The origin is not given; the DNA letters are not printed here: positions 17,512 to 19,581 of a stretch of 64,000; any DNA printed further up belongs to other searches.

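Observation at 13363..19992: Possible aminoacyl-adenylate antibiotic defence operon built around aspS (T-box(Asp) - MccF-like - hisS - 3 unknowns - aspS - GNAT)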

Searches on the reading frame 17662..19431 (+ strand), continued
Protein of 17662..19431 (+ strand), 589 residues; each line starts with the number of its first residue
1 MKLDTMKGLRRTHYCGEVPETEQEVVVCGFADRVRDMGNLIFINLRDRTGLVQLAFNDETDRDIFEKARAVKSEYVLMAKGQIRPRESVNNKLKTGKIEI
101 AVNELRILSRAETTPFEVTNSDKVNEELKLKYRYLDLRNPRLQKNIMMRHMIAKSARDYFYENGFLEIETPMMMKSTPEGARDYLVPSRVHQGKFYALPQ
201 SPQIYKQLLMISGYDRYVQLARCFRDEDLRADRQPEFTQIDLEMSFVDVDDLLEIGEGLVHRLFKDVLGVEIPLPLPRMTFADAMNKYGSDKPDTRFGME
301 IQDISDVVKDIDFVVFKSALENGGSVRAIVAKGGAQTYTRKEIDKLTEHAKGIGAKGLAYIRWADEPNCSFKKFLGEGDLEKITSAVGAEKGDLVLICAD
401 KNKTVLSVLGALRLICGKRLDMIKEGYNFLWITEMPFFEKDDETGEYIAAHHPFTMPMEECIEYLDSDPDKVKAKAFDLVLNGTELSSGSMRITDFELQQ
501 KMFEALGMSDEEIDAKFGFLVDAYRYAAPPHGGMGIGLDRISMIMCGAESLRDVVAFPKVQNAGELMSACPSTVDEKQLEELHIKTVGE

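Call 71: search_protein_families(library=pfam, alignment_id=A5, max_evalue=0.001)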
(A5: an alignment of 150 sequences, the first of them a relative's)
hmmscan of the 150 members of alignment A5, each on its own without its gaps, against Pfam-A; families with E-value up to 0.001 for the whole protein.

A. member 1, L038:7324-8061:+ (245 aa): 6 families
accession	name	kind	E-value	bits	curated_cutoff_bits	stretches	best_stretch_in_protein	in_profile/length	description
PF01656.29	CbiA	-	1.3e-17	64.4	25.4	1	5-215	1-124/125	CobQ/CobB/MinD/ParA nucleotide binding domain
PF13614.12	AAA_31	-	8.8e-13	49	27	1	3-145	2-152/177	AAA domain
PF10609.15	ParA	-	1.3e-12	48.1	27.1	1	2-232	3-244/246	NUBPL iron-transfer P-loop NTPase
PF06564.18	CBP_BcsQ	-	1.1e-06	28.8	21.3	1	4-146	3-151/234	Cellulose biosynthesis protein BcsQ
PF02374.21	ArsA_ATPase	-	2.1e-06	27.6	24.3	1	7-40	5-38/305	Anion-transporting ATPase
PF09140.17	MipZ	-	8.8e-05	22.4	20.7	1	4-120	2-109/262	ATPase MipZ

B. families by the number of members that match (of 150 scanned): 136 families (the first 25 are shown)
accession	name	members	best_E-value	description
PF01813.22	ATP-synt_D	9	2.6e-61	ATP synthase subunit D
PF01202.28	SKI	8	8.5e-37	Shikimate kinase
PF13238.12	AAA_18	8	2.9e-08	AAA domain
PF13671.12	AAA_33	8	6.2e-05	AAA domain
PF02508.19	Rnf-Nqr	7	3.3e-68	Rnf-Nqr subunit, membrane protein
PF16112.10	DUF4830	7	2.7e-35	Domain of unknown function (DUF4830)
PF01991.23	vATP-synt_E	7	2.7e-14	ATP synthase (E/31 kDa) subunit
PF00137.26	ATP-synt_C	6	3.4e-33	ATP synthase subunit C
PF00849.27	PseudoU_synth_2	6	2.4e-20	RNA pseudouridylate synthase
PF13207.12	AAA_17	6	7.2e-05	AAA domain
PF00072.30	Response_reg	5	5.6e-31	Response regulator receiver domain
PF04542.20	Sigma70_r2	5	1.5e-14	Sigma-70 region 2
PF08281.18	Sigma70_r4_2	5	5.4e-13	Sigma-70, region 4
PF01479.30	S4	5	2e-12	S4 domain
PF04545.22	Sigma70_r4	5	3.5e-11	Sigma-70, region 4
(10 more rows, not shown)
